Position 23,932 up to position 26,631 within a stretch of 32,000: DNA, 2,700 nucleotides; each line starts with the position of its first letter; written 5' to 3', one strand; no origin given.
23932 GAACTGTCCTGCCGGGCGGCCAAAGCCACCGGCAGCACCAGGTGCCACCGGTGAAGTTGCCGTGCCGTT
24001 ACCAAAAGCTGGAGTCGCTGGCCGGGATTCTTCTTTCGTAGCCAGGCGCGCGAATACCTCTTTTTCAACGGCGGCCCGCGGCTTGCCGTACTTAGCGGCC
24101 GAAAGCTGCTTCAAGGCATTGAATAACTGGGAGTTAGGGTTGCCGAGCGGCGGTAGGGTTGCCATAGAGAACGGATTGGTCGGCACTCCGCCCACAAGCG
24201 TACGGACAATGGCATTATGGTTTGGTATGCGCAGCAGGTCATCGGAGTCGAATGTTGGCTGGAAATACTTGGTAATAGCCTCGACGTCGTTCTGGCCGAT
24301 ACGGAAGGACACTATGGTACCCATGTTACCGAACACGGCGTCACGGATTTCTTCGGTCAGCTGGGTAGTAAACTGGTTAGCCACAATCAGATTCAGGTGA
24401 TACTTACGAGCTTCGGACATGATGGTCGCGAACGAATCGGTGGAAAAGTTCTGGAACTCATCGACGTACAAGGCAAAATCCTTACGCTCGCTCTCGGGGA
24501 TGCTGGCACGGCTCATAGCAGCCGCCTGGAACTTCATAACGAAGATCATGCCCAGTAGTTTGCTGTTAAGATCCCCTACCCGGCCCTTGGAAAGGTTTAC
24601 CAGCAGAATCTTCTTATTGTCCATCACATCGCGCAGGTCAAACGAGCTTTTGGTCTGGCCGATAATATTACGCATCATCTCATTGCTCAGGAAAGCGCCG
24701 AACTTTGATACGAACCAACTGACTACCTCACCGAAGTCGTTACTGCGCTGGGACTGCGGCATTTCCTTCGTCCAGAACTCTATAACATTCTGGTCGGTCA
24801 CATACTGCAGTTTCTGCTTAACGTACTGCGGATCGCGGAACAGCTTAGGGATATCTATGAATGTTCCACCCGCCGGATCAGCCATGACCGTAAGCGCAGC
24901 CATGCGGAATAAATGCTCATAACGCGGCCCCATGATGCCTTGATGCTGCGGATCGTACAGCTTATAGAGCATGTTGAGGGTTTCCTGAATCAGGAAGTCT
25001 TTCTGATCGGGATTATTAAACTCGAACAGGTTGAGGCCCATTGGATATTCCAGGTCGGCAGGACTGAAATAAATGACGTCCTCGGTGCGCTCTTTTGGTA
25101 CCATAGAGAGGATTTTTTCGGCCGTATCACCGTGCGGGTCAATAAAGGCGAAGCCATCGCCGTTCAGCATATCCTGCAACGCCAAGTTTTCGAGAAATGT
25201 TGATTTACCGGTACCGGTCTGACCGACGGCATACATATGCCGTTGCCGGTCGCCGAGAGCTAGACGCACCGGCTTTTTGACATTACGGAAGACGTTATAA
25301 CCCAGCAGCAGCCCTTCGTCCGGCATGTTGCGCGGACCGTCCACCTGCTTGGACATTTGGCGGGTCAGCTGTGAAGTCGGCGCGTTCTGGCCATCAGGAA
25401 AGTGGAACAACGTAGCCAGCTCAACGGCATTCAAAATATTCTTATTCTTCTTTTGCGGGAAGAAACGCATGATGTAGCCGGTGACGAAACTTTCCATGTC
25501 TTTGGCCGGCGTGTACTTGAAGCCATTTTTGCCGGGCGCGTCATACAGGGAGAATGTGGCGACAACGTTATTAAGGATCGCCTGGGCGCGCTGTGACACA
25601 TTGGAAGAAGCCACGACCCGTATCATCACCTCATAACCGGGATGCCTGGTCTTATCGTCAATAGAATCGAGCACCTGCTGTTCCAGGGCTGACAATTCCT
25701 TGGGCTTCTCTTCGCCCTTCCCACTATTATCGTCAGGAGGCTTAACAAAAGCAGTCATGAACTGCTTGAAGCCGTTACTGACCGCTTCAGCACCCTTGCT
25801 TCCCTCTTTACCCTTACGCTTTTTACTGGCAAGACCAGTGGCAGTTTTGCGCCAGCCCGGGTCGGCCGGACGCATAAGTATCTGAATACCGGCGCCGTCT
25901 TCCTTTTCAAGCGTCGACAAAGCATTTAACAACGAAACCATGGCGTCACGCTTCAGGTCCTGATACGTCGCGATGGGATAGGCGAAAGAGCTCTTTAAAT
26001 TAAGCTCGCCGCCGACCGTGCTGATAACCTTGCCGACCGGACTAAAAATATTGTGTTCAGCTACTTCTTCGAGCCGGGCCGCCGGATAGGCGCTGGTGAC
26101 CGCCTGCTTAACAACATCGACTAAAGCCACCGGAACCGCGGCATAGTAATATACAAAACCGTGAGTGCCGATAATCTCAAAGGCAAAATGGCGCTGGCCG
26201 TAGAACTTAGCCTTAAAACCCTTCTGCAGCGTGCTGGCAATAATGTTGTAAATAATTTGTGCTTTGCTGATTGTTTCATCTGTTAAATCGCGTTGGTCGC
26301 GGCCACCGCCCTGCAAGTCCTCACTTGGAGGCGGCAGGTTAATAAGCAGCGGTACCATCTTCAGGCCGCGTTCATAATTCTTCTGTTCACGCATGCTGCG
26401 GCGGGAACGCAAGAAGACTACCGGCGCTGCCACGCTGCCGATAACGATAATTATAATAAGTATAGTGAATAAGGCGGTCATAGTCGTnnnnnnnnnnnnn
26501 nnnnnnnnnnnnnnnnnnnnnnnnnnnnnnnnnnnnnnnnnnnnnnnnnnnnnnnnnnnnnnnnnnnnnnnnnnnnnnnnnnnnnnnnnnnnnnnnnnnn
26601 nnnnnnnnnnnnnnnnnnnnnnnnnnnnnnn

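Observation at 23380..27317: Stand-alone three-gene membrane module built around a 1033-aa TraD/HerA/FtsK-type ATPase, with no other secretion or conjugation genes nearby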

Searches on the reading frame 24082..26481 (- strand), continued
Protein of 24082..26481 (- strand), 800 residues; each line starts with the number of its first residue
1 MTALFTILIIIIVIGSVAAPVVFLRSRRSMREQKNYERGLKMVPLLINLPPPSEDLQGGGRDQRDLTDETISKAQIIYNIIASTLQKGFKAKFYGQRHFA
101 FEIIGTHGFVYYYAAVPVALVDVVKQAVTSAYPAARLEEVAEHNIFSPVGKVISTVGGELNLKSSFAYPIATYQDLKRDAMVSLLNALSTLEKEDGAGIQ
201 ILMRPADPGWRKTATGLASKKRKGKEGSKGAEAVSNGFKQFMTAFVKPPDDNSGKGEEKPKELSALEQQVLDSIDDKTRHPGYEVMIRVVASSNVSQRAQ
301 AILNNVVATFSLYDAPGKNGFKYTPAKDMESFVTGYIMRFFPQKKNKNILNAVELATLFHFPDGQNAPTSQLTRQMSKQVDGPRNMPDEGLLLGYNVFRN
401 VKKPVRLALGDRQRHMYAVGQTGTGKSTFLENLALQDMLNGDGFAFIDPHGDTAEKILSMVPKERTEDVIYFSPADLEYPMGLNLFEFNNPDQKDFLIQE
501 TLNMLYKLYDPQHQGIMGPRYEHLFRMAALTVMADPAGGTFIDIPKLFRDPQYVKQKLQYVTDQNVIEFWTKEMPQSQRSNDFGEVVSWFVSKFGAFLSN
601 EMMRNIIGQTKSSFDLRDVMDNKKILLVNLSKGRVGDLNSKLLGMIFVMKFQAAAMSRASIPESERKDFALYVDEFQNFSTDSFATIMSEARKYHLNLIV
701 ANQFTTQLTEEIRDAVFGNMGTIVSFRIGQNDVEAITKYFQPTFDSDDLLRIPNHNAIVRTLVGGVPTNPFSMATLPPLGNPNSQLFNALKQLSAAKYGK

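Call 82: search_dna_similar(query=window:24082-26481:-, collection=phages, mode=protein, max_rows=20)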
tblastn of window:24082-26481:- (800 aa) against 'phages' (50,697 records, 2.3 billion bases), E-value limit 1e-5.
Records with a match: 41; places in all: 41; records where one place covers at least 80% of the query: 2.
Best place of each record, by identity: <60% 41.
By first word of the organism name: Bacillus 32; Geobacillus 5; Deep-sea 2; Brevibacillus 1; Microcystis 1.
By host as written in the record: Bacillus cereus 9; Bacillus subtilis 8; - 5; Bacillus thuringiensis 4; Bacillus megaterium str. ATCC 43725 2; Bacillus sp. S4 2; Bacillus cereus BGSC 6E1 2; Bacillus cereus HER1399 2; and 5 more.
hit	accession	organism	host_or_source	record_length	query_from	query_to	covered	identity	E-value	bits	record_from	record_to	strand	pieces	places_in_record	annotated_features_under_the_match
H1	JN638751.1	Bacillus phage G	Bacillus megaterium str. ATCC 43725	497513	130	800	84%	23.0%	3e-35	151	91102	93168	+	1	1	156: gp156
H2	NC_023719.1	Bacillus phage G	Bacillus megaterium str. ATCC 43725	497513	130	800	84%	23.0%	3e-35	151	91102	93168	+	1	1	156: gp156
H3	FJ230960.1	Bacillus phage SPO1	Bacillus subtilis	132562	183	765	73%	23.1%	6e-18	96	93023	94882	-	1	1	27.4: gp27.4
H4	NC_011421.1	Bacillus phage SPO1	Bacillus subtilis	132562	183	765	73%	23.1%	6e-18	96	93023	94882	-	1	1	27.4: gp27.4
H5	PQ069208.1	Bacillus phage S4-1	Bacillus sp. S4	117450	183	776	74%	21.1%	5e-14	83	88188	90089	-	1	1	record has no annotation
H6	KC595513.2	Bacillus phage Shanette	Bacillus cereus BGSC 6E1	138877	282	776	62%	22.5%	1e-15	87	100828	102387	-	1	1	hypothetical protein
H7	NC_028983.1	Bacillus phage Shanette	Bacillus cereus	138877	282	776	62%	22.5%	1e-15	87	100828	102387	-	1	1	hypothetical protein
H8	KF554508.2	Bacillus phage CP-51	Bacillus cereus HER1399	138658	282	776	62%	22.3%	1e-15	88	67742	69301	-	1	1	hypothetical protein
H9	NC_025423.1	Bacillus phage CP-51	Bacillus cereus HER1399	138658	282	776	62%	22.3%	1e-15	88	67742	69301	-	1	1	hypothetical protein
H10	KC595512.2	Bacillus phage JL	Bacillus cereus BGSC 6E1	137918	282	776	62%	22.3%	2e-15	87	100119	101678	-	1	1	lipid A export ATP-binding/permease protein Msb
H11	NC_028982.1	Bacillus phage JL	Bacillus cereus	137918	282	776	62%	22.3%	2e-15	87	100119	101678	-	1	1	lipid A export ATP-binding/permease protein Msb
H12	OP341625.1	Geobacillus phage vB_GthS_PK2.1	Geobacillus thermodenitrificans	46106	276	778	63%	21.2%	4e-13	79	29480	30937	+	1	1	hypothetical protein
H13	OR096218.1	Bacillus phage vB_BceS-M2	Bacillus cereus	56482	277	771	62%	21.3%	1e-11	75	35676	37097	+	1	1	lipid A export ATP-binding/permease protein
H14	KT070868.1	Bacillus phage PBC5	Bacillus cereus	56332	277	771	62%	21.1%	4e-11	73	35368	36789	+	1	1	lipid A export ATP-binding/permease protein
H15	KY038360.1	Brevibacillus phage MRSA107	sputum specimen in the respiratory ...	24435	277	758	60%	21.1%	9e-10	69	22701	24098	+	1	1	record has no annotation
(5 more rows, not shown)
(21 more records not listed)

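Call 83: get_annotated_region(hit=H3, flank=5000)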
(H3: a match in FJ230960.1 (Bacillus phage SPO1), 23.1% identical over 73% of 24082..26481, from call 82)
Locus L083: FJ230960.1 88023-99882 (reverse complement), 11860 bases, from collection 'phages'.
description: Bacillus phage SPO1, complete genome.
organism: Bacillus phage SPO1 (NCBI taxid 2884427)
taxonomy: Viruses; Duplodnaviria; Heunggongvirae; Uroviricota; Caudoviricetes; Herelleviridae; Spounavirinae; Okubovirus; Okubovirus SPO1
host: Bacillus subtilis; source: soil; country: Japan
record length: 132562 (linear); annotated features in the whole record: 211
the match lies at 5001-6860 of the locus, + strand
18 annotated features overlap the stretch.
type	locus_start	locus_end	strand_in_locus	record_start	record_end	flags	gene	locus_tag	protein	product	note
CDS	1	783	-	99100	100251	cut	29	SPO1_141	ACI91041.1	gp29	dUMP hydroxymethylase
CDS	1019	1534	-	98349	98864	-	29.2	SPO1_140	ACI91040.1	gp29.2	putative head decoration protein; virion protein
CDS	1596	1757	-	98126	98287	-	29.12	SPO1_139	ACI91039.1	gp29.12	-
CDS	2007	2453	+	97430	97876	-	29.1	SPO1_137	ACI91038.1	gp29.1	-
CDS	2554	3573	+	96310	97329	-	27.9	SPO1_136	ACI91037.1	gp27.9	-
CDS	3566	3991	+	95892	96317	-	27.8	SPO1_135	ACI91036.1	gp27.8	-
CDS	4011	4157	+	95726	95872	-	27.7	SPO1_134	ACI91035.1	gp27.7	-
CDS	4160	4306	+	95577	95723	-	27.6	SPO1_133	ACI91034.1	gp27.6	-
CDS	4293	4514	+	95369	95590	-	27.5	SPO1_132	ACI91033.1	gp27.5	-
CDS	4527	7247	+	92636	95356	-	27.4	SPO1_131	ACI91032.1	gp27.4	-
CDS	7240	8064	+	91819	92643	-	27.3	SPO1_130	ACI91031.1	gp27.3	-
CDS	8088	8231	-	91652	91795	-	27.2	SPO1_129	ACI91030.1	gp27.2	-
CDS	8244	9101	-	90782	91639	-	27.1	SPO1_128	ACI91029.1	gp27.1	-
CDS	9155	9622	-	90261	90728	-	27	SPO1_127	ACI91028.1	gp27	regulation and/or late gene expression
CDS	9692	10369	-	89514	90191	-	28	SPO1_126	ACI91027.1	gp28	middle-gene-specific sigma factor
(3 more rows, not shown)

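Call 84: get_annotated_region(hit=H13, flank=5000)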
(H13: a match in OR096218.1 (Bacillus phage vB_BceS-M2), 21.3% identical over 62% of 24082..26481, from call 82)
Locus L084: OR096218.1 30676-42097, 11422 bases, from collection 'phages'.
description: Bacillus phage vB_BceS-M2, complete genome.
organism: Bacillus phage vB_BceS-M2 (NCBI taxid 3061953)
taxonomy: Viruses; Duplodnaviria; Heunggongvirae; Uroviricota; Caudoviricetes
host: Bacillus cereus; source: chicken meat; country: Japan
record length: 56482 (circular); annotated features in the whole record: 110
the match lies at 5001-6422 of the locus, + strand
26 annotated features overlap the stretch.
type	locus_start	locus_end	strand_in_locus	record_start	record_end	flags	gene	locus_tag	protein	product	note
CDS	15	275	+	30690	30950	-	-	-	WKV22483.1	DNA binding protein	-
CDS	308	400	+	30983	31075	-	-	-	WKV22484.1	hypothetical protein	-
CDS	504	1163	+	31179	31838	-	-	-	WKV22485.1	putative gamma-glutamyl cyclotransferase-like protein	-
CDS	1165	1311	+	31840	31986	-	-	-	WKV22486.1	hypothetical protein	-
CDS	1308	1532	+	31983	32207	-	-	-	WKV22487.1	hypothetical protein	-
CDS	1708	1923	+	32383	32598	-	-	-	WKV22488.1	hypothetical protein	-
CDS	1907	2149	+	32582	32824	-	-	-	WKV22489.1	putative DUF3850 domain-containing protein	-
CDS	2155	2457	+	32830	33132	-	-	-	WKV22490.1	hypothetical protein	-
CDS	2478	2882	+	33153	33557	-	-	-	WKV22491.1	hypothetical protein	-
CDS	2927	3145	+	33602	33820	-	-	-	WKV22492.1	hypothetical protein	-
CDS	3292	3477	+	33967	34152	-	-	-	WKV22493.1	hypothetical protein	-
CDS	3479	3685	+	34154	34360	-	-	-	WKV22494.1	DNA binding protein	-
CDS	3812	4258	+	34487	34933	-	-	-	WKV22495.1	hypothetical protein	-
CDS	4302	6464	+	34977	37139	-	-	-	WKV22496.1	lipid A export ATP-binding/permease protein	-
CDS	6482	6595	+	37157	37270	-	-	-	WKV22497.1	hypothetical protein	-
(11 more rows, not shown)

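Call 98: fold_search(model_id=the predicted structure, library=viral)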
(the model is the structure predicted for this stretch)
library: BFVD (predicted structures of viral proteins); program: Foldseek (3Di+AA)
matches with E <= 10: 426; with E <= 0.001: 17
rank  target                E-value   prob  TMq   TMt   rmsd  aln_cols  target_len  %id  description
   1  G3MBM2                1.8e-48  1.00  0.52  0.50  16.2       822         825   20  Gp156 [Bacillus phage G]
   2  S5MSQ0                5.7e-41  1.00  0.68  0.61   8.3       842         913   19  Lipid A export ATP-binding/permease protein Msb [Bacillus phage JL]
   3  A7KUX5                7.2e-33  1.00  0.44  0.44  28.7       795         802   18  (no name in the UniProt tables at hand)
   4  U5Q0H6                1.7e-17  1.00  0.32  0.45  19.5       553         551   14  Uncharacterized protein [Bacillus phage Slash]
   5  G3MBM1                2.0e-14  1.00  0.27  0.36  15.1       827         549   10  Gp155 [Bacillus phage G]
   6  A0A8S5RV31            4.6e-13  1.00  0.38  0.41   6.9       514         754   12  Conjugal transfer protein [Siphoviridae sp. ctHip2]
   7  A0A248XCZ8            5.8e-11  1.00  0.36  0.56   6.0       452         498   13  Helicase HerA-like C-terminal domain-containing protein [Klebsiella phage YMC16/01/N133_KPN_BP]
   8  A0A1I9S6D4            2.6e-10  1.00  0.23  0.50   8.8       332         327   14  (no name in the UniProt tables at hand)
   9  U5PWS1                8.2e-07  1.00  0.19  0.59   7.5       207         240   16  Uncharacterized protein [Bacillus phage Slash]
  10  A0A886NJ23            5.2e-06  1.00  0.15  0.27  22.8       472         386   12  (no name in the UniProt tables at hand)
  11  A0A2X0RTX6            4.0e-05  1.00  0.18  0.36  19.2       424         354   10  B354L [African swine fever virus]
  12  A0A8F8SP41            6.0e-05  1.00  0.16  0.31  19.8       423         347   12  (no name in the UniProt tables at hand)
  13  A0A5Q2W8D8            8.6e-05  1.00  0.29  0.49   8.2       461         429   11  (no name in the UniProt tables at hand)
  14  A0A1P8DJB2            1.3e-04  1.00  0.20  0.33  10.3       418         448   11  (no name in the UniProt tables at hand)
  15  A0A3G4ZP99            2.2e-04  0.98  0.14  0.22  30.6       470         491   12  P-loop NTPase domain protein [Terrestrivirus sp.]
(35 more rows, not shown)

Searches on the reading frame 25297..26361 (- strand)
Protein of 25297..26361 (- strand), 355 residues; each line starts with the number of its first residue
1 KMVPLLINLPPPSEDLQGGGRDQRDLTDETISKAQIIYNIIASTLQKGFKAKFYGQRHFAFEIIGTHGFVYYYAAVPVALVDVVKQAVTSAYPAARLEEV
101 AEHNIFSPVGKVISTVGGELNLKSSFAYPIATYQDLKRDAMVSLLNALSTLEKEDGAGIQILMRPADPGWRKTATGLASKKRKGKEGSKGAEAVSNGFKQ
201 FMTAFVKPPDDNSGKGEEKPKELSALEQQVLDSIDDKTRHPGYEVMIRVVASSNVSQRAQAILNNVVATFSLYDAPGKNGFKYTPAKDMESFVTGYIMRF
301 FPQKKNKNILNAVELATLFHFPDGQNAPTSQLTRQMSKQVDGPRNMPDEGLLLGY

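Call 48: predict_structure(alignment_id=A2)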
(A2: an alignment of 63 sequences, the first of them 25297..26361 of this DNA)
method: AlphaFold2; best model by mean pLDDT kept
length: 355 residues; sequences in the alignment: 63
mean_pLDDT: 88.8   pTM: 0.86
mean pLDDT of the five models: 88.8, 87.8, 87.8, 87.0, 86.8
residues with pLDDT >= 90: 230; 70-90: 89; 50-70: 36; < 50: 0
segments of 3 or more residues with pLDDT < 50: none
pLDDT, mean of each block of 10 residues (from residue 1): 93 68 90 96 86 85 95 96 95 93 84 92 97 95 93 95 95 96 75 64 69 75 94 97 98 96 98 97 97 96 88 98 74 74 80 79
secondary structure, 60 per line:
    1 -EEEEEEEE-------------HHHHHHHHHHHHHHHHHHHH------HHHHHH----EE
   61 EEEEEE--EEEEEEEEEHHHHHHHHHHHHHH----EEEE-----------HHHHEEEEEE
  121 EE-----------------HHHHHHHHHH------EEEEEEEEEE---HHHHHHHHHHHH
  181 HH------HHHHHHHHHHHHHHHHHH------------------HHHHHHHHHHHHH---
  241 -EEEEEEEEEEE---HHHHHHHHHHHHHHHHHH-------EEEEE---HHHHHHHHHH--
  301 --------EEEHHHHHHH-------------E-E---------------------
elements in order: E2-9 H23-42 H49-54 E59-66 E69-77 H78-91 E96-99 H111-114 E115-122 H140-149 E156-165 H169-182 H189-206 H225-237 E242-252 H256-273 E281-285 H289-298 E309-311 H312-318
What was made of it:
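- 25297..26361 (-): C residues 41-395: DUF8128 (PF26449), a fold like the VirB4 N-terminal domain. The domain model has pLDDT 88.8 and pTM 0.86 (call 48).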

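Call 51: fold_search(model_id=the predicted structure, library=pdb)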
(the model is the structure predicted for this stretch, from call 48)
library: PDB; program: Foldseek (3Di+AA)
matches with E <= 10: 536; with E <= 0.001: 14
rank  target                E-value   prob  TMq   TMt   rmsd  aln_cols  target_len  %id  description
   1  7o43_A                1.8e-06  1.00  0.43  0.22   9.8       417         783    8  TrwK/VirB4unbound dimer complex from R388 type IV secretion system determined by cryo-EM. (released 2022-06-22)
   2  7o42_A                5.1e-06  1.00  0.44  0.19   8.9       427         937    9  TrwK/VirB4unbound trimer of dimers complex (with Hcp1) from the R388 type IV secretion system determined by cryo-EM. (released 2022-06-22)
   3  7o42_E                6.1e-06  1.00  0.42  0.19  10.2       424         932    8  TrwK/VirB4unbound trimer of dimers complex (with Hcp1) from the R388 type IV secretion system determined by cryo-EM. (released 2022-06-22)
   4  8rtd_h                1.4e-05  1.00  0.42  0.35  10.1       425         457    9  Stalk-Arches-IMC structure from the fully-assembled R388 type IV secretion system determined by cryo-EM. (released 2024-06-19)
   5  7o43_B                1.7e-05  1.00  0.44  0.22  10.3       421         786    8  TrwK/VirB4unbound dimer complex from R388 type IV secretion system determined by cryo-EM. (released 2022-06-22)
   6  8rtd_V                2.1e-05  1.00  0.42  0.24  10.5       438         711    8  Stalk-Arches-IMC structure from the fully-assembled R388 type IV secretion system determined by cryo-EM. (released 2024-06-19)
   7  8rtb_B                2.3e-05  1.00  0.42  0.25  10.2       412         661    9  Extended inner membrane complex (IMC) protomer structure (TrwM/VirB3-TrwK/VirB4-TrwI/VirB6-TrwG/VirB8-TrwE/VirB10) fro (released 2024-06-19)
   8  8rtd_P                2.6e-05  1.00  0.41  0.22  10.2       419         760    9  Stalk-Arches-IMC structure from the fully-assembled R388 type IV secretion system determined by cryo-EM. (released 2024-06-19)
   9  8rtb_A                3.1e-05  1.00  0.40  0.22  11.1       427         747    7  Extended inner membrane complex (IMC) protomer structure (TrwM/VirB3-TrwK/VirB4-TrwI/VirB6-TrwG/VirB8-TrwE/VirB10) fro (released 2024-06-19)
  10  8rtd_O                3.1e-05  1.00  0.40  0.20  11.1       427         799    7  Stalk-Arches-IMC structure from the fully-assembled R388 type IV secretion system determined by cryo-EM. (released 2024-06-19)
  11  8rtd_T                3.1e-05  1.00  0.40  0.20  11.1       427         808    7  Stalk-Arches-IMC structure from the fully-assembled R388 type IV secretion system determined by cryo-EM. (released 2024-06-19)
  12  8rtd_g                3.5e-05  1.00  0.40  0.22   9.7       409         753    7  Stalk-Arches-IMC structure from the fully-assembled R388 type IV secretion system determined by cryo-EM. (released 2024-06-19)
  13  7o41_B                4.7e-05  1.00  0.41  0.24  10.1       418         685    9  Hexameric composite model of the Inner Membrane Complex (IMC) with the Arches from the fully-assembled R388 type IV se (released 2022-06-22)
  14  7o41_A                8.1e-04  0.99  0.40  0.21  10.1       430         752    6  Hexameric composite model of the Inner Membrane Complex (IMC) with the Arches from the fully-assembled R388 type IV se (released 2022-06-22)
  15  1t0t_V                2.5e-02  0.20  0.18  0.23  22.6       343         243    8  Crystallographic structure of a putative chlorite dismutase (released 2004-08-24)
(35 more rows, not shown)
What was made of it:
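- On VirB4: The next hit has E 0.025 (calls 48, 51).
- On HerA: The N-domain matches VirB4 rather than a HAS barrel (call 51).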
